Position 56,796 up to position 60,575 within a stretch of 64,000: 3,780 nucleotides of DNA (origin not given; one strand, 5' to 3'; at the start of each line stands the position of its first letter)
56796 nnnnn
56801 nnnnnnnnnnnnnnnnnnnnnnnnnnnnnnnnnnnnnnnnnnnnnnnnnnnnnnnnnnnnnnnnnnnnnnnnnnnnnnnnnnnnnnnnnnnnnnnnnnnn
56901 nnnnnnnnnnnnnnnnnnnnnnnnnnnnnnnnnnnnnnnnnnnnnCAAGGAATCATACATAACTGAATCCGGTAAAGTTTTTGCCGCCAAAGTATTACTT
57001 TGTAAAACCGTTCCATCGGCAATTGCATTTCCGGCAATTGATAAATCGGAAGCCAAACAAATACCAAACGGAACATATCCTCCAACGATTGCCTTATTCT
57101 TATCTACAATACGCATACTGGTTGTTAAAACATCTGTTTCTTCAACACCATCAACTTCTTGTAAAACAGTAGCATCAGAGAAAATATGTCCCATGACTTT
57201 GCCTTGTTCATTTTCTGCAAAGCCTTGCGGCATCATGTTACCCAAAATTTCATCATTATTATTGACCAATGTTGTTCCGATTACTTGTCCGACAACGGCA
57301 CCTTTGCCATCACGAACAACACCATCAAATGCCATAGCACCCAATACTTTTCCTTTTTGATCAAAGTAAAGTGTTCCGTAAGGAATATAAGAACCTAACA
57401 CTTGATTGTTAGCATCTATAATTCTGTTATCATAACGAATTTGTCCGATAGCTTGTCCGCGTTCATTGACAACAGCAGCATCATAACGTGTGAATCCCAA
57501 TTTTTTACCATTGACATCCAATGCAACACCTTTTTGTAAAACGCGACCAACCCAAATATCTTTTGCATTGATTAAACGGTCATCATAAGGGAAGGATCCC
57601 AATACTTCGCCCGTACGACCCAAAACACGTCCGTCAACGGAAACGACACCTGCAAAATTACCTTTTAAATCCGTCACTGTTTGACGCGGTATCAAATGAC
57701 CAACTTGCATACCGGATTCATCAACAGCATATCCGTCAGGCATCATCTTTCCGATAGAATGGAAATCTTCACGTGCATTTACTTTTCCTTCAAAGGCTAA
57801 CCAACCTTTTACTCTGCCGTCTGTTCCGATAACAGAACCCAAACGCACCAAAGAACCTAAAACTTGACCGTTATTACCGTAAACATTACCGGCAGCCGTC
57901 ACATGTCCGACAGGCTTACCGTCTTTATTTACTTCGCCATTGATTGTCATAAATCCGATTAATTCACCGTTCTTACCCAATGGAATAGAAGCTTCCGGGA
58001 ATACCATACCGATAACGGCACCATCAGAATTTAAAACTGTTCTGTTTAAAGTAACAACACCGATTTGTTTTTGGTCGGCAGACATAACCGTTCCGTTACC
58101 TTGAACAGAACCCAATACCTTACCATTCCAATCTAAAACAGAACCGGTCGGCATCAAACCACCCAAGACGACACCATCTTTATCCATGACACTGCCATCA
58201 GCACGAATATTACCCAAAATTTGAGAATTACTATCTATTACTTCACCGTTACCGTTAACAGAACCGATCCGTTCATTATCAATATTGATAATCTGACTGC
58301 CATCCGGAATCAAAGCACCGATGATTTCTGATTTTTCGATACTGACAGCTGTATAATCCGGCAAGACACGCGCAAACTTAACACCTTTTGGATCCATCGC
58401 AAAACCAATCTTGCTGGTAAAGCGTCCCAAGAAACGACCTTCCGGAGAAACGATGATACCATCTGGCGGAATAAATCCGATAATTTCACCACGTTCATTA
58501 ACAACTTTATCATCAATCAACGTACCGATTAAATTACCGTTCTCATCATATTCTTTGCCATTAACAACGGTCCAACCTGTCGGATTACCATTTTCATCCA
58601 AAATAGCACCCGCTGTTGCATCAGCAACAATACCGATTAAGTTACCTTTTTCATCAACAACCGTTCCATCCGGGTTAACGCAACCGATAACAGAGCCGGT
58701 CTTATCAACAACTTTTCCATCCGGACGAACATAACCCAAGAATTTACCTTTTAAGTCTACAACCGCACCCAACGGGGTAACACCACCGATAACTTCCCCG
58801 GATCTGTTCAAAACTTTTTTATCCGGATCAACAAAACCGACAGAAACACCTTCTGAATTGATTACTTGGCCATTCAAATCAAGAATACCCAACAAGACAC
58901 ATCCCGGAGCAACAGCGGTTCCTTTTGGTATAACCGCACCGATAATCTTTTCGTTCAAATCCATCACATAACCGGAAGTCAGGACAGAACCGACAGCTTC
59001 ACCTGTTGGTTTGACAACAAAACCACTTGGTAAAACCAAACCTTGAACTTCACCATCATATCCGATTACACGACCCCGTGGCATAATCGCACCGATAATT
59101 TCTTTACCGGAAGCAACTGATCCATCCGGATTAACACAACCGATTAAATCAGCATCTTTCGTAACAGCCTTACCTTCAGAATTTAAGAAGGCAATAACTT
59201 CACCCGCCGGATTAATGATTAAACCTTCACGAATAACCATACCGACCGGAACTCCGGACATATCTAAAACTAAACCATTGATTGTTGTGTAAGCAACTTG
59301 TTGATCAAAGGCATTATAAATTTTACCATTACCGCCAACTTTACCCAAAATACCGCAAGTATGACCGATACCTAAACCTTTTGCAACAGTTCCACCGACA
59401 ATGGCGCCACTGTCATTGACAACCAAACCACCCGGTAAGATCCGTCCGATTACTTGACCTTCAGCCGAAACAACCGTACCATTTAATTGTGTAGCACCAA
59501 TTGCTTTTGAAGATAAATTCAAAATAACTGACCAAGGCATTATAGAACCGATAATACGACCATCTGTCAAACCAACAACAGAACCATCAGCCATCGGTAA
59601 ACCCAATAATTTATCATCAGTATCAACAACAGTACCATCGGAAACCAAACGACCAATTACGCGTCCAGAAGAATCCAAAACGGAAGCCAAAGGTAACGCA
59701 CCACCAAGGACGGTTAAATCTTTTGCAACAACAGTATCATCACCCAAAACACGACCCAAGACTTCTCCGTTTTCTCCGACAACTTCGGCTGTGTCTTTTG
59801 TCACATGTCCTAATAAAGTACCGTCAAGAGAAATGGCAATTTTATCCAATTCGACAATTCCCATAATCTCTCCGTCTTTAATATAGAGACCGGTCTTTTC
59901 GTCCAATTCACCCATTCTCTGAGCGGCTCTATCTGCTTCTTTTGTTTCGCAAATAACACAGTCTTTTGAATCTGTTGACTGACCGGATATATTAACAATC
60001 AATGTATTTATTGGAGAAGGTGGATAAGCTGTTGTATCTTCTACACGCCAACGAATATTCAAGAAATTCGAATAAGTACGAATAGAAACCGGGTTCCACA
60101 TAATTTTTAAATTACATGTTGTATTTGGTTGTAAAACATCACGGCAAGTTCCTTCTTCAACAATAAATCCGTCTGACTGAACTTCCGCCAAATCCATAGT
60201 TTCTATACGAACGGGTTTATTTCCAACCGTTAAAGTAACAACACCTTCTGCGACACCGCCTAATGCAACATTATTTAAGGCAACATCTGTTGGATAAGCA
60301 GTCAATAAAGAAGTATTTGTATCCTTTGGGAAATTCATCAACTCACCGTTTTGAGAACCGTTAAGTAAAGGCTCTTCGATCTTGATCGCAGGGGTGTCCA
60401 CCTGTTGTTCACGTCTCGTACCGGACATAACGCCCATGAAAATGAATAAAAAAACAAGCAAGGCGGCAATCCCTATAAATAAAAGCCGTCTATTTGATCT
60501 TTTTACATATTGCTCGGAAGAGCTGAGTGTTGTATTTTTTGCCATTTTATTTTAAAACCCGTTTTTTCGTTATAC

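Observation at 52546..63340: virB7-virB8-virB9-virB10-virB11 type IV secretion operon with CagY-like giant VirB10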

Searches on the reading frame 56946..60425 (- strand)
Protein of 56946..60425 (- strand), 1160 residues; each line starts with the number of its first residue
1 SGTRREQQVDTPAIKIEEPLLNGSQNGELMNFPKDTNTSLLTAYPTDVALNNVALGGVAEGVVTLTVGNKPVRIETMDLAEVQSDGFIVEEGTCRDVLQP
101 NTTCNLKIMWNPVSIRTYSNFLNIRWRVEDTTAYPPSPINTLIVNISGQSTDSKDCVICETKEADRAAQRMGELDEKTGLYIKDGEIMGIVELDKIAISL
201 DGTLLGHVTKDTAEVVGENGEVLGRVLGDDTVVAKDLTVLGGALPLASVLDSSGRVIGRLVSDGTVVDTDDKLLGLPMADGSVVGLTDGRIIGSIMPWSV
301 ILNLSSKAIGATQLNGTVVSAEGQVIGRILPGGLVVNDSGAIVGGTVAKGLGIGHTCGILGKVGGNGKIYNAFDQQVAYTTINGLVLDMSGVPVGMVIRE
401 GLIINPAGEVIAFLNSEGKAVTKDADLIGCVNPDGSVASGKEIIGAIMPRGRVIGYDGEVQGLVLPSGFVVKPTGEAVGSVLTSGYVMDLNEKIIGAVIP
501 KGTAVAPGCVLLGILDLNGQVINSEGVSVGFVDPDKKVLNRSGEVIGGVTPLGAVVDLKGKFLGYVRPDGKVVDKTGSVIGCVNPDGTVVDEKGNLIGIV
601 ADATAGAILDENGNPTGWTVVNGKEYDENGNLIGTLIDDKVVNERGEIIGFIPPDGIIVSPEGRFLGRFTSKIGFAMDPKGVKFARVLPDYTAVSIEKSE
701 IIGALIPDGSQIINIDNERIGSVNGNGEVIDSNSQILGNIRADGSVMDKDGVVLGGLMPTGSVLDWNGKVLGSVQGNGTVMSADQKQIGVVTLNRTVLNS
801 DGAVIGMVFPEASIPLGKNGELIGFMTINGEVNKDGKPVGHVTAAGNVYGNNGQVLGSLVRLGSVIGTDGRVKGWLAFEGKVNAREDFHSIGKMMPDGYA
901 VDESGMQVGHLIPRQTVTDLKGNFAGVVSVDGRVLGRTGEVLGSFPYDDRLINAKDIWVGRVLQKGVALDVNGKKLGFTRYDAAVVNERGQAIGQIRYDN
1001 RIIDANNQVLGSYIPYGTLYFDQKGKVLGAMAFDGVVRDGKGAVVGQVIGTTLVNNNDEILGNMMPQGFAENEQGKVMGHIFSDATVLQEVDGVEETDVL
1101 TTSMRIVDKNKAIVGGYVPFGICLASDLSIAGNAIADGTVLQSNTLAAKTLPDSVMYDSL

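Call 54: predict_structure(alignment_id=A2)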
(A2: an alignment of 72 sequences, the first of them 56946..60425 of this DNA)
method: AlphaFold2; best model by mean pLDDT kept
length: 1160 residues; sequences in the alignment: 72
mean_pLDDT: 86.6   pTM: 0.81
mean pLDDT of the five models: 86.6, 85.9, 84.2, 83.5, 83.5
residues with pLDDT >= 90: 605; 70-90: 487; 50-70: 19; < 50: 49
segments of 3 or more residues with pLDDT < 50: 1-38, 155-165
pLDDT, mean of each block of 10 residues (from residue 1): 37 37 32 41 88 76 87 89 80 82 89 81 89 78 89 48 53 84 88 92 89 84 88 88 94 91 91 92 88 93 92 93 92 92 93 84 90 86 91 90 90 87 84 89 90 92 92 89 91 92 88 93 90 92 88 84 90 90 87 83 75 90 83 86 85 93 92 90 93 93 94 92 90 89 90 89 89 87 85 93 88 87 82 87 92 92 92 93 92 93 88 93 92 86 91 89 94 92 91 92 92 95 93 94 92 89 93 89 87 85 92 92 86 88 87 85
secondary structure, 60 per line:
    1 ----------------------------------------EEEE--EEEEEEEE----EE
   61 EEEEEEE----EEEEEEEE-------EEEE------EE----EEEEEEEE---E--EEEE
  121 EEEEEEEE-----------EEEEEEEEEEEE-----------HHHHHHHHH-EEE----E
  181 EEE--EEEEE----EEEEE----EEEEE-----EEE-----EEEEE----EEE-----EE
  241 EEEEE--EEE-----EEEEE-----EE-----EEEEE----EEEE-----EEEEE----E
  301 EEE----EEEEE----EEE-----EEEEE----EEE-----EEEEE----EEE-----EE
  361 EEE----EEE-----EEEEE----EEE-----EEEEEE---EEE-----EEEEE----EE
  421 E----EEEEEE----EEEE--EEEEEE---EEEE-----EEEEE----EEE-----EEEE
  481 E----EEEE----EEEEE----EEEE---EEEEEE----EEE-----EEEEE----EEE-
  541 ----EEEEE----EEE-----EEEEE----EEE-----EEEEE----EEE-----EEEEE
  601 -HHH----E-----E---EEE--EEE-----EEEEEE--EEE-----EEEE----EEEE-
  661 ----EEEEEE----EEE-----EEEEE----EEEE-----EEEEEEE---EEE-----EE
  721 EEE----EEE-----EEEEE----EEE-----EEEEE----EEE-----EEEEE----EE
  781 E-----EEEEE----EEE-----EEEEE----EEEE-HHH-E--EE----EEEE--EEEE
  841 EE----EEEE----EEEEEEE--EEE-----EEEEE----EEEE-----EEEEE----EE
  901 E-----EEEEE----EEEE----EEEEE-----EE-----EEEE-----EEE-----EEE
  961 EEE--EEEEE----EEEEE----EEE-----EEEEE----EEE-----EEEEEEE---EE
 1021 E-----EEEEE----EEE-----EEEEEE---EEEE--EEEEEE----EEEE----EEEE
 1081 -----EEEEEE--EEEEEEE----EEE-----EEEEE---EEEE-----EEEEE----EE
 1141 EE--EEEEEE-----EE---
elements in order (helices of 4 or more, strands of 3 or more residues): E41-44 E47-54 E59-67 E72-79 E87-90 E103-110 E117-128 E140-151 H163-171 E173-175 E180-183 E186-190 E195-199 E204-208 E214-216 E222-226 E231-233 E239-245 E248-250 E256-260 E273-277 E282-285 E291-295 E300-303 E308-312 E317-319 E325-329 E334-336 E342-346 E351-353 E359-363 E368-370 E376-380 E385-387 E393-398 E402-404 E410-414 E419-421 E426-431 E436-439 E442-447 E451-454 E460-464 E469-471 E477-481 E486-489 E494-498 E503-506 E510-515 E520-522 E528-532 E537-539 E545-549 E554-556 E562-566 E571-573 E579-583 E588-590 E596-600 E619-621 E624-626 E632-637 E640-642 E648-651 E656-659 E665-670 E675-677 E683-687 E692-695 E701-707 E711-713 E719-723 E728-730 E736-740 E745-747 E753-757 E762-764 E770-774 E779-781 E787-791 E796-798 E804-808 E813-816 E831-834 E837-842 E847-850 E855-861 E864-866 E872-876 E881-884 E890-894 E899-901 E907-911 E916-919 E924-928 E941-944 E950-952 E958-963 E966-970 E975-979 E984-986 E992-996 E1001-1003 E1009-1015 E1019-1021 E1027-1031 E1036-1038 E1044-1049 E1053-1056 E1059-1064 E1069-1072 E1077-1080 E1086-1091 E1094-1100 E1105-1107 E1113-1117 E1121-1124 E1130-1134 E1139-1142 E1145-1150

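Call 56: fold_search(model_id=the predicted structure, library=pdb)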
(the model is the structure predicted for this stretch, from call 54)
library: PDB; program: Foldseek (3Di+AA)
matches with E <= 10: 1832; with E <= 0.001: 640
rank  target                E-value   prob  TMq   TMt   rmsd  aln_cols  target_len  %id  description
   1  8r51_A                1.3e-23  0.98  0.08  0.06  31.9      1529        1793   10  Mouse teneurin-3 non-compact subunit - A1B1 isoform (released 2024-05-08)
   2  6fb3_A                3.0e-23  0.97  0.08  0.07  30.9      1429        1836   11  Teneurin 2 Partial Extracellular Domain (released 2018-03-28)
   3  6fay                  3.0e-22  0.96  0.08  0.07  31.6      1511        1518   10  Teneurin3 monomer (released 2018-03-28)
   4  8x2h                  1.6e-15  0.47  0.05  0.03  47.6       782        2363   13  Cryo-EM structure of the TcsL at pH 5.0 in its closed conformation (released 2023-12-13)
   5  7sqc_T0               3.9e-13  1.00  0.08  0.16   3.4       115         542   14  Ciliary C1 central pair apparatus isolated from Chlamydomonas reinhardtii (released 2022-04-13)
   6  6fvi                  1.5e-12  1.00  0.09  0.64   9.6       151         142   15  ASH / PapD-like domain of human CEP192 (PapD-like domain 7) (released 2019-03-20)
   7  7som_J                3.2e-12  1.00  0.08  0.14   7.8       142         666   16  Ciliary C2 central pair apparatus isolated from Chlamydomonas reinhardtii (released 2022-04-13)
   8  9ijj_L                3.2e-12  1.00  0.08  0.38   9.5       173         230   13  In situ structure of the central apparatus in mouse sperm axoneme. (released 2025-06-04)
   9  4aq1_C                5.2e-12  0.95  0.07  0.13  27.4       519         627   11  Structure of the SbsB S-layer protein of Geobacillus stearothermophilus PV72p2 in complex with nanobody KB6 (released 2012-06-13)
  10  4aq1_A                5.7e-12  0.99  0.07  0.11  23.4       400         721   13  Structure of the SbsB S-layer protein of Geobacillus stearothermophilus PV72p2 in complex with nanobody KB6 (released 2012-06-13)
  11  7sqc_T1               7.0e-12  1.00  0.08  0.16   2.8       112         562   17  Ciliary C1 central pair apparatus isolated from Chlamydomonas reinhardtii (released 2022-04-13)
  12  8wa2_E                7.7e-12  0.16  0.07  0.06  55.2      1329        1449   10  cryo-EM structure of native mastigonemes isolated from Chlamydomonas reinhardtii at 3.0 angstrom resolution (released 2024-04-10)
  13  7sqc_T2               8.4e-12  1.00  0.08  0.17   2.9       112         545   17  Ciliary C1 central pair apparatus isolated from Chlamydomonas reinhardtii (released 2022-04-13)
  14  7sqc_O1               2.4e-11  1.00  0.09  0.15   2.4       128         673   16  Ciliary C1 central pair apparatus isolated from Chlamydomonas reinhardtii (released 2022-04-13)
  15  3f65_A                2.4e-11  1.00  0.09  0.43  19.2       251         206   12  The F4 fimbrial chaperone FaeE does not self-cap its interactive surfaces (released 2009-05-19)
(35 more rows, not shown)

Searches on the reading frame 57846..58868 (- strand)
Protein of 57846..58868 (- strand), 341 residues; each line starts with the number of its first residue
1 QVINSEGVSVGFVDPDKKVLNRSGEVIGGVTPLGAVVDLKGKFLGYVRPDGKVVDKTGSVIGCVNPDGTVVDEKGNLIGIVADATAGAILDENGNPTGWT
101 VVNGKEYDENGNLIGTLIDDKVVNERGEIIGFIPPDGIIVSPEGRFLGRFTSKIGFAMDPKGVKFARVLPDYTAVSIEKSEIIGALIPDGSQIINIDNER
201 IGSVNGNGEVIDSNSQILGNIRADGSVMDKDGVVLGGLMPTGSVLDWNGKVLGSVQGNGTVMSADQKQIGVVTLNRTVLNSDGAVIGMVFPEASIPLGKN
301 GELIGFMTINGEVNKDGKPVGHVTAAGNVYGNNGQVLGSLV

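Call 90: find_homologous_proteins(query=window:57846-58868:-, max_evalue=0.001)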
Query window:57846-58868:- (341 aa): 16 proteins with E <= 0.001 among 8000 candidates.
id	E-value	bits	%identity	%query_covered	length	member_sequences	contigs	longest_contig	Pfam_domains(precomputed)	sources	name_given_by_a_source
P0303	9.0e-36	142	32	100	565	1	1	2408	PF21784.4,PF05593.20,PF12396.15,PF21785.4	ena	-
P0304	2.4e-34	137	34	85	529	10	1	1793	PF21784.4,PF12396.15,PF21785.4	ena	-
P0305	3.1e-31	127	33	92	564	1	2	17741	PF21784.4,PF05593.20,PF12396.15,PF21785.4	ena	-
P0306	8.6e-28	115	34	69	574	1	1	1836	PF21785.4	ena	-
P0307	1.5e-25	108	36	61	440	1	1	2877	PF21784.4,PF05593.20,PF12396.15,PF21785.4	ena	-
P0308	4.7e-24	103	35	61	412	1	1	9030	PF21784.4,PF05593.20,PF12396.15,PF21785.4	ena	-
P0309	7.3e-24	103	35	60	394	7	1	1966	PF21784.4,PF05593.20,PF12396.15,PF21785.4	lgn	-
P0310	5.1e-23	100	34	60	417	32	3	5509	PF21784.4,PF05593.20,PF12396.15,PF21785.4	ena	-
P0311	2.0e-14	72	32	43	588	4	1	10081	PF21784.4,PF12396.15,PF21785.4,PF03743.20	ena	-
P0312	1.1e-12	66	33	60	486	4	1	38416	PF08666.18,PF21784.4,PF12396.15,PF21785.4,PF16976.11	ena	-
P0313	1.4e-9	56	34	57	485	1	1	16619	PF08666.18,PF21784.4,PF12396.15,PF21785.4,PF16976.11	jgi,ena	-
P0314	1.6e-9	55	39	33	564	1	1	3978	PF08666.18,PF21784.4,PF12396.15,PF21785.4,PF16976.11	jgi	jgi:Flp pilus assembly protein CpaB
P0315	1.6e-8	52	45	28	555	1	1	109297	PF08666.18,PF21784.4,PF12396.15,PF21785.4,PF16976.11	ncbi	-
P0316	4.2e-8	51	39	36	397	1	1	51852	PF08666.18,PF12396.15,PF21785.4,PF16976.11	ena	-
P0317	1.4e-7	49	30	64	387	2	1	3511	PF21784.4,PF12396.15,PF21785.4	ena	-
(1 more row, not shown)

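Call 92: list_cluster_members(proteins=[P0311, P0312, P0313, P0314, P0315, P0316, P0305, P0308])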
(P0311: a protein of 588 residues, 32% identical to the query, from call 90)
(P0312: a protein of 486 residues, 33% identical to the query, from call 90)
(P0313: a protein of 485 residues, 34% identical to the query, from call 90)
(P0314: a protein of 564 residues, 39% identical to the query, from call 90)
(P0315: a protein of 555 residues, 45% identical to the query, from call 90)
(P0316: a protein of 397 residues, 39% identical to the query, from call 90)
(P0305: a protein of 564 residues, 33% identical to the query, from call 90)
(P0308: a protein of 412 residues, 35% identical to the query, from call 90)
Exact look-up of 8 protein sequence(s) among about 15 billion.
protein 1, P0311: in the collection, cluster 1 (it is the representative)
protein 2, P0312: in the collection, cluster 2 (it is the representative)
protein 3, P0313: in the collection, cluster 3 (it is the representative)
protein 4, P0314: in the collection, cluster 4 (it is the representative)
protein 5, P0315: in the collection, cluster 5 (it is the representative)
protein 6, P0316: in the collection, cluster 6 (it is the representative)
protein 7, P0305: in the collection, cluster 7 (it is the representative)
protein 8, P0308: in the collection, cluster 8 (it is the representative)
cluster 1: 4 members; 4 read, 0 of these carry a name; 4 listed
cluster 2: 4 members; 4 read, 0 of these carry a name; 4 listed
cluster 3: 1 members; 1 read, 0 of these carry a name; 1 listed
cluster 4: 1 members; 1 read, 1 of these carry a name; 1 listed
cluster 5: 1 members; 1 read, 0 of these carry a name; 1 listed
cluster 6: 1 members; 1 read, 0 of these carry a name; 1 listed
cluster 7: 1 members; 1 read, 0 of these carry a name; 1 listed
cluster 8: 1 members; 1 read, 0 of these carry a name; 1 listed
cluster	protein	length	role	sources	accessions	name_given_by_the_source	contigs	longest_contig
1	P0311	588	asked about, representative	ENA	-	-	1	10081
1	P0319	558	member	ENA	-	-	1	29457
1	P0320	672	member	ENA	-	-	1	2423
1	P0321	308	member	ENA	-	-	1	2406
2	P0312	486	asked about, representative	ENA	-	-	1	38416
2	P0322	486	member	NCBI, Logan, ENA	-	-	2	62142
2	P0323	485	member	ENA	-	-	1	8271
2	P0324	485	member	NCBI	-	-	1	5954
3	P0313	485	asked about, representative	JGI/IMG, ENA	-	-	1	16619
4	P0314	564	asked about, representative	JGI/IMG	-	Flp pilus assembly protein CpaB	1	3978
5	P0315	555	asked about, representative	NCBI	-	-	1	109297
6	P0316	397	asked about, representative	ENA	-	-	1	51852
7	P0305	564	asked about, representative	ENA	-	-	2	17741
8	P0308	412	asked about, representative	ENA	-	-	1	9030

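Call 99: search_protein_families(library=pfam, proteins=[P0315], max_evalue=0.01)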
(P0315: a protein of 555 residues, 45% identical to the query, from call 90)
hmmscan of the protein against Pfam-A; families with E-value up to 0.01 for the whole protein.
P0315 (555 aa): 5 families
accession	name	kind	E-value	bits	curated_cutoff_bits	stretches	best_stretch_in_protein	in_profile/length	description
PF21785.3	Bflower_2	-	6.8e-18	65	38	3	463-506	34-77/112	5-fold beta-flower protein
PF21784.3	Bflower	-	1.3e-15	58.2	25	1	407-450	18-61/116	4-fold beta flower protein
PF16976.10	RcpC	-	8.8e-14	51.8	28.8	1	117-243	2-114/114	Flp pilus assembly protein RcpC/CpaB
PF12396.14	DUF3659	-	5.2e-13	49.1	24.8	0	465-506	13-52/61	Protein of unknown function (DUF3659)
PF08666.17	SAF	-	5.6e-07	30.5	21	1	49-109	3-61/63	SAF domain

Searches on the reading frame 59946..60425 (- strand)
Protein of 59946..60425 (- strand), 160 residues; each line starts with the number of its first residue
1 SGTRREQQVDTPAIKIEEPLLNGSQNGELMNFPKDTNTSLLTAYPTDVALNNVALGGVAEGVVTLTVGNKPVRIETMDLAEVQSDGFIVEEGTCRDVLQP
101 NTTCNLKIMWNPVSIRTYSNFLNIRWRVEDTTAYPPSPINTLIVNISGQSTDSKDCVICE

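Call 99: search_protein_families(library=pfam, proteins=[window:59946-60425:-], max_evalue=0.01)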
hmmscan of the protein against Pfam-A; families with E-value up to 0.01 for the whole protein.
window:59946-60425:- (160 aa): 1 family
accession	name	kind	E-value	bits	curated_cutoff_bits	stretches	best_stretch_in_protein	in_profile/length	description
PF15780.11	ASH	-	0.0017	18.9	27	1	45-117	11-81/98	Abnormal spindle-like microcephaly-assoc'd, ASPM-SPD-2-Hydin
